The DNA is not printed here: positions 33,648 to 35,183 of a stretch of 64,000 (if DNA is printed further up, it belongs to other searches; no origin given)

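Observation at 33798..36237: Tandem paralogous CDP-alcohol phosphatidyltransferases carrying degenerate nucleotidyltransferase-like N-domains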

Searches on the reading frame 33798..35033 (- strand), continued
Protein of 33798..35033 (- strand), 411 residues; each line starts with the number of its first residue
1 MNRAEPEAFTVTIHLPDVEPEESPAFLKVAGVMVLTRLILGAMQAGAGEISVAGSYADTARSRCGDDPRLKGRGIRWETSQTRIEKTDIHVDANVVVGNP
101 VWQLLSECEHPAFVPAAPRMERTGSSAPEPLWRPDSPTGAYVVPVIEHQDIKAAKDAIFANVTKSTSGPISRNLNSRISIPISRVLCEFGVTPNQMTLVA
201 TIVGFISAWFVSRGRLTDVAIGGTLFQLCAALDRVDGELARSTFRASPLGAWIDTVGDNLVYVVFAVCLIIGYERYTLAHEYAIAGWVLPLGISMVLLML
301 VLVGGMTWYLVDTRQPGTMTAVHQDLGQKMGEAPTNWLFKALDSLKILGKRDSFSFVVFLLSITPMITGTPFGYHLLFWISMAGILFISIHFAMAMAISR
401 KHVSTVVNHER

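Call 32: fold_search(model_id=the predicted structure, library=pdb)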
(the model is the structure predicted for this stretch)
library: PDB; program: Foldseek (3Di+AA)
matches with E <= 10: 498; with E <= 0.001: 13
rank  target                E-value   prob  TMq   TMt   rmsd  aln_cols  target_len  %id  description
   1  4mnd                  1.0e-10  1.00  0.59  0.59   6.9       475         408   16  Crystal structure of Archaeoglobus fulgidus IPCT-DIPPS bifunctional membrane protein (released 2014-07-02)
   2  4o6n_A                2.4e-10  1.00  0.58  0.70   5.0       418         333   14  Structure of AF2299, a CDP-alcohol phosphotransferase (CDP-bound) (released 2014-05-14)
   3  4o6m_A                8.7e-10  1.00  0.59  0.71   4.8       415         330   15  Structure of AF2299, a CDP-alcohol phosphotransferase (CMP-bound) (released 2014-05-14)
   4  4q7c_A                1.7e-09  1.00  0.57  0.68   5.3       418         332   14  Structure of AF2299, a CDP-alcohol phosphotransferase (released 2014-05-28)
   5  4o6m_B                2.2e-09  1.00  0.58  0.68   5.0       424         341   14  Structure of AF2299, a CDP-alcohol phosphotransferase (CMP-bound) (released 2014-05-14)
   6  5d91                  9.1e-07  1.00  0.52  0.63   8.7       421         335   14  Structure of a phosphatidylinositolphosphate (PIP) synthase from Renibacterium Salmoninarum (released 2015-11-11)
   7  5d92_A                1.0e-06  1.00  0.63  0.75   4.2       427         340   14  Structure of a phosphatidylinositolphosphate (PIP) synthase from Renibacterium Salmoninarum (released 2015-11-04)
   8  5d92_C                2.7e-06  1.00  0.54  0.65   5.7       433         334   14  Structure of a phosphatidylinositolphosphate (PIP) synthase from Renibacterium Salmoninarum (released 2015-11-04)
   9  5d92_B                9.1e-06  1.00  0.57  0.67   5.4       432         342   12  Structure of a phosphatidylinositolphosphate (PIP) synthase from Renibacterium Salmoninarum (released 2015-11-04)
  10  6wmv_C                1.1e-04  1.00  0.48  0.57   7.5       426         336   12  Structure of a phosphatidylinositol-phosphate synthase (PIPS) from Mycobacterium kansasii with evidence of substrate b (released 2020-05-27)
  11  6wm5_C                1.7e-04  1.00  0.48  0.56   7.5       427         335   11  Structure of a phosphatidylinositol-phosphate synthase (PIPS) from Mycobacterium kansasii (released 2020-05-27)
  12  6wmv_A                2.2e-04  1.00  0.37  0.44  15.8       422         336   11  Structure of a phosphatidylinositol-phosphate synthase (PIPS) from Mycobacterium kansasii with evidence of substrate b (released 2020-05-27)
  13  6wm5_A                4.1e-04  1.00  0.34  0.40  16.2       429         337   12  Structure of a phosphatidylinositol-phosphate synthase (PIPS) from Mycobacterium kansasii (released 2020-05-27)
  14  1iim_A                4.1e-03  1.00  0.28  0.38   8.0       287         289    9  thymidylyltransferase complexed with TTP (released 2001-05-09)
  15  1mp3_A                4.9e-03  1.00  0.27  0.37   8.7       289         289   11  L89T VARIANT OF S. ENTERICA RmlA (released 2002-10-09)
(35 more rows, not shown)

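Call 64: find_encoding_contigs(protein=P0139, flank=9000, max_places=1)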
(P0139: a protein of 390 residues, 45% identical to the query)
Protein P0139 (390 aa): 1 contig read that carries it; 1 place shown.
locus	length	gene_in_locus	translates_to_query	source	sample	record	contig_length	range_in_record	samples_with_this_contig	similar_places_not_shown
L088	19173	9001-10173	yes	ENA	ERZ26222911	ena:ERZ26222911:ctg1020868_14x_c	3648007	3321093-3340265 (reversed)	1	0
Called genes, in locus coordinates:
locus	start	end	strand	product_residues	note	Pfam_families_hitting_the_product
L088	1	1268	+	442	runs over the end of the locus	PF00344:SecY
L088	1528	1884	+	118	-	PF00416:Ribosomal_S13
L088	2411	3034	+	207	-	PF00163:Ribosomal_S4, PF01479:S4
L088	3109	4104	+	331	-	PF01193:RNA_pol_L, PF01000:RNA_pol_A_bac, PF03118:RNA_pol_A_CTD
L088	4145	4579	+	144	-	PF01196:Ribosomal_L17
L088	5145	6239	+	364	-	PF01658:Inos-1-P_synth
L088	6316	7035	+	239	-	PF00483:NTP_transferase (weak), PF12804:NTP_transf_3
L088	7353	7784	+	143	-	-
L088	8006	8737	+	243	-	PF00483:NTP_transferase, PF01128:IspD (faint), PF12804:NTP_transf_3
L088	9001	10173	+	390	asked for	PF01066:CDP-OH_P_transf (weak)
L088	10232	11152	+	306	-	PF02625:XdhC_CoxI, PF13478:XdhC_C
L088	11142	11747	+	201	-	PF12804:NTP_transf_3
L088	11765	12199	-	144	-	PF01967:MoaC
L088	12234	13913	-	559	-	PF07885:Ion_trans_2 (weak), PF02826:2-Hacid_dh_C (faint), PF02254:TrkA_N, PF03435:Sacchrp_dh_NADP (faint), PF21799:MurD-like_N (faint), PF02254:TrkA_N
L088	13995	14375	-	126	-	PF19931:DUF6394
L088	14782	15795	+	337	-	PF02424:ApbE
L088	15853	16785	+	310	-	-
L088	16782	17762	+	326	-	PF00126:HTH_1, PF03466:LysR_substrate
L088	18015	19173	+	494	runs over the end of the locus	PF00089:Trypsin, PF13365:Trypsin_2, PF00595:PDZ, PF13180:PDZ_2, PF17820:PDZ_6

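Call 65: find_encoding_contigs(protein=P0140, flank=9000, max_places=1)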
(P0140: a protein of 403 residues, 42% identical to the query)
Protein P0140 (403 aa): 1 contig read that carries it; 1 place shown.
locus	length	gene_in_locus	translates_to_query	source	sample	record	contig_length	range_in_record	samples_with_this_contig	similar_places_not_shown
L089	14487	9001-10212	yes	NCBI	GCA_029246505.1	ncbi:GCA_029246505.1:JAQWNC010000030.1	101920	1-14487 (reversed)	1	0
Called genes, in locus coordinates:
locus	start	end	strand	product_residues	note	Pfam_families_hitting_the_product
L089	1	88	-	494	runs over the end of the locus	PF10459:Peptidase_S46 (faint), PF00089:Trypsin, PF13365:Trypsin_2, PF00595:PDZ (weak), PF13180:PDZ_2, PF17820:PDZ_6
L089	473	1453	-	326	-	PF00126:HTH_1, PF03466:LysR_substrate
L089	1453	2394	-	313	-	-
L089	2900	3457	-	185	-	PF02424:ApbE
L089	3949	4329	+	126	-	PF19931:DUF6394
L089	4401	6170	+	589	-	PF02254:TrkA_N, PF21799:MurD-like_N (faint), PF02254:TrkA_N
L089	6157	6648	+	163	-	PF01967:MoaC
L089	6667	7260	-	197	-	PF12804:NTP_transf_3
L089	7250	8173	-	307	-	PF02625:XdhC_CoxI, PF13478:XdhC_C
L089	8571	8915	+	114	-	-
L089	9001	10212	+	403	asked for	PF01066:CDP-OH_P_transf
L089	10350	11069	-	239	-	PF00483:NTP_transferase, PF12804:NTP_transf_3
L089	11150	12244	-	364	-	PF01658:Inos-1-P_synth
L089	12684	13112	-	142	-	PF01196:Ribosomal_L17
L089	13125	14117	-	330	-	PF01193:RNA_pol_L, PF01000:RNA_pol_A_bac, PF03118:RNA_pol_A_CTD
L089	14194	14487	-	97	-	PF01479:S4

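Call 66: find_encoding_contigs(protein=P0151, flank=9000, max_places=1)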
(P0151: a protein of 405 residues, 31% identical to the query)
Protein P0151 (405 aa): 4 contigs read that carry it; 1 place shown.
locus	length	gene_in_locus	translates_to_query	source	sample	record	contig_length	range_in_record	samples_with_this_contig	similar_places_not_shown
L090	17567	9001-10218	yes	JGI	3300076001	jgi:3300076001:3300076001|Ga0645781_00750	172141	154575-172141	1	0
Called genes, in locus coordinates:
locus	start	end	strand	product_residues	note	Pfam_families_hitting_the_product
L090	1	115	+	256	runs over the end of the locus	PF01138:RNase_PH, PF03725:RNase_PH_C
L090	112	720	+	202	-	PF01725:Ham1p_like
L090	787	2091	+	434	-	-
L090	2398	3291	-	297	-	-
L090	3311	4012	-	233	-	PF04264:YceI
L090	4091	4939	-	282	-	-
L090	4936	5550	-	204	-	-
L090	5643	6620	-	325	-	PF13098:Thioredoxin_2 (weak), PF13462:Thioredoxin_4, PF01323:DSBA, PF13743:Thioredoxin_5 (weak)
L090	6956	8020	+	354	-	PF05359:DUF748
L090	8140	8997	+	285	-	PF00685:Sulfotransfer_1, PF13469:Sulfotransfer_3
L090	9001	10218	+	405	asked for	PF01066:CDP-OH_P_transf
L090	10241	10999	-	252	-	PF00483:NTP_transferase, PF12804:NTP_transf_3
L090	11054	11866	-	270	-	PF07719:TPR_2 (faint), PF13181:TPR_8 (faint), PF13432:TPR_16 (weak)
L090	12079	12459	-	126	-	PF06127:Mpo1-like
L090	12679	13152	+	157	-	PF00076:RRM_1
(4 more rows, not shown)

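Call 73: find_encoding_contigs(protein=P0144, flank=8000, max_places=1)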
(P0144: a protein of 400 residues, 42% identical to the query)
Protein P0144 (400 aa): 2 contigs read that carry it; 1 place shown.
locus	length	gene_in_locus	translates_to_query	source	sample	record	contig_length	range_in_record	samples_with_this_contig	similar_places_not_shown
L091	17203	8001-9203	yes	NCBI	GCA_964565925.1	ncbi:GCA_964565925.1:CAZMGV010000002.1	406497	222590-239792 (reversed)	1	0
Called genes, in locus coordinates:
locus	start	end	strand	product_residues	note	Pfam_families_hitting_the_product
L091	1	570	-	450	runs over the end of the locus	PF03109:ABC1, PF01163:RIO1 (weak), PF27536:UbiB_helical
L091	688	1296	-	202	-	PF01209:Ubie_methyltran, PF13489:Methyltransf_23, PF13847:Methyltransf_31, PF08241:Methyltransf_11, PF08242:Methyltransf_12, PF13649:Methyltransf_25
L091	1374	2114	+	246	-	-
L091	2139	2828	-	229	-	PF13084:DUF3943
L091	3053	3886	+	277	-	PF03130:HEAT_PBS (faint), PF13646:HEAT_2, PF00514:Arm (faint), PF02985:HEAT (faint), PF13513:HEAT_EZ (faint), PF13646:HEAT_2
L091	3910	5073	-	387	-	PF07719:TPR_2 (faint), PF13428:TPR_14 (faint), PF13432:TPR_16 (faint)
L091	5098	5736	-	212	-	PF02581:TMP-TENI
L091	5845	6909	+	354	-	-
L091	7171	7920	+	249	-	PF00483:NTP_transferase, PF12804:NTP_transf_3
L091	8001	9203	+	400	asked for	PF01066:CDP-OH_P_transf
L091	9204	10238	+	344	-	PF03706:LPG_synthase_TM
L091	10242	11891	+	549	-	PF02321:OEP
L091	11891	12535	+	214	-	PF05494:MlaC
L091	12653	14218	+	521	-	PF01039:Carboxyl_trans, PF03255:ACCA (weak)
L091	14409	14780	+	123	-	PF00072:Response_reg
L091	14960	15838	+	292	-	PF01553:Acyltransferase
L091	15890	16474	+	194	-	-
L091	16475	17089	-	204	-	PF02517:Rce1-like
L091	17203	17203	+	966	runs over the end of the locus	PF00912:Transgly, PF17092:PCB_OB (weak), PF00905:Transpeptidase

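Call 74: find_encoding_contigs(protein=P0154, flank=8000, max_places=1)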
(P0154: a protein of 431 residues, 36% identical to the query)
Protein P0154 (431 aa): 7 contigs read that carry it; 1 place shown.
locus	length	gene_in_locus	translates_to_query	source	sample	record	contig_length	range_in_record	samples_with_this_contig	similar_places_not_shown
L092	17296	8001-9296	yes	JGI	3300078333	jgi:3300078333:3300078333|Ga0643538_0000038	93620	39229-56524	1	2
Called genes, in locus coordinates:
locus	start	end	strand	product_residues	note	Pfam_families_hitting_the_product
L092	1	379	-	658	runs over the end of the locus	PF03169:OPT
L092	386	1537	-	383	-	PF06245:DUF1015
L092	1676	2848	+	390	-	-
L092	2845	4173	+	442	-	-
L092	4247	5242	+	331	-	PF13417:GST_N_3, PF17171:GST_C_6 (faint)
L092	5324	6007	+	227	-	-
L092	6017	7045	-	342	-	PF03480:DctP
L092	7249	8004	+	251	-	PF00483:NTP_transferase, PF12804:NTP_transf_3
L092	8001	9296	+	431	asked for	PF01066:CDP-OH_P_transf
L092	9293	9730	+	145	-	-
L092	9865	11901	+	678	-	PF10092:DUF2330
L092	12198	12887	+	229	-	-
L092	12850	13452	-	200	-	PF03412:Peptidase_C39, PF13529:Peptidase_C39_2 (weak)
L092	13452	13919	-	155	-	-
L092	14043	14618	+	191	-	-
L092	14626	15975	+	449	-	PF01145:Band_7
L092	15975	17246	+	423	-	PF01145:Band_7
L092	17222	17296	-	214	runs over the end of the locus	PF03703:bPH_2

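Call 88: find_related_loci(query=A2, collection=metagenome_contigs, flank=10000)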
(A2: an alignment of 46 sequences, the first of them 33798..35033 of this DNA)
Query A2 (411 aa) in metagenome_contigs; peptide patterns used: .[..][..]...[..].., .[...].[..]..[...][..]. (x = any residue, [..] = any of these).
600 stretches matched a pattern (row limit reached: there are more); 524 encode a relative of the query (tblastn E <= 1e-3); the best 80 are kept; 80 distinct loci.
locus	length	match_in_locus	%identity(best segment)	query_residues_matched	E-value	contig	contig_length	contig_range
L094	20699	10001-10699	34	145-388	8e-37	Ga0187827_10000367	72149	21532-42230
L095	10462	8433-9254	32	103-395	1e-36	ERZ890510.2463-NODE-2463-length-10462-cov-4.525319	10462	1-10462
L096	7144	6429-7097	34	148-375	4e-36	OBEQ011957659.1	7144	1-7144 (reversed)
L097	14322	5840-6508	35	139-369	7e-34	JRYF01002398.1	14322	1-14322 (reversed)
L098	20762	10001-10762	31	114-390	8e-32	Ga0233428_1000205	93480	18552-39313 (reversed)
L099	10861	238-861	32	147-358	1e-30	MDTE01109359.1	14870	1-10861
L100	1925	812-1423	34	152-363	1e-27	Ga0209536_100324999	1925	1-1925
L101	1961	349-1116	32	18-288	5e-27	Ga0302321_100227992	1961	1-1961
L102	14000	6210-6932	29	132-391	1e-26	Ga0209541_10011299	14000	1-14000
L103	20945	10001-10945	28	17-359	1e-25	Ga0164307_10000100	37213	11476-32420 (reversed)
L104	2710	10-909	31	44-367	5e-26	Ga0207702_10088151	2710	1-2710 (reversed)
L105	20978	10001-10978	27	92-411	4e-25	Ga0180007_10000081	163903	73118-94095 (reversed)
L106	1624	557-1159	35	147-363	1e-25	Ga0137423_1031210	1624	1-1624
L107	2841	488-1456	30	9-359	3e-25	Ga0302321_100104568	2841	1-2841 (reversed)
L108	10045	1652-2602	29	27-368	6e-25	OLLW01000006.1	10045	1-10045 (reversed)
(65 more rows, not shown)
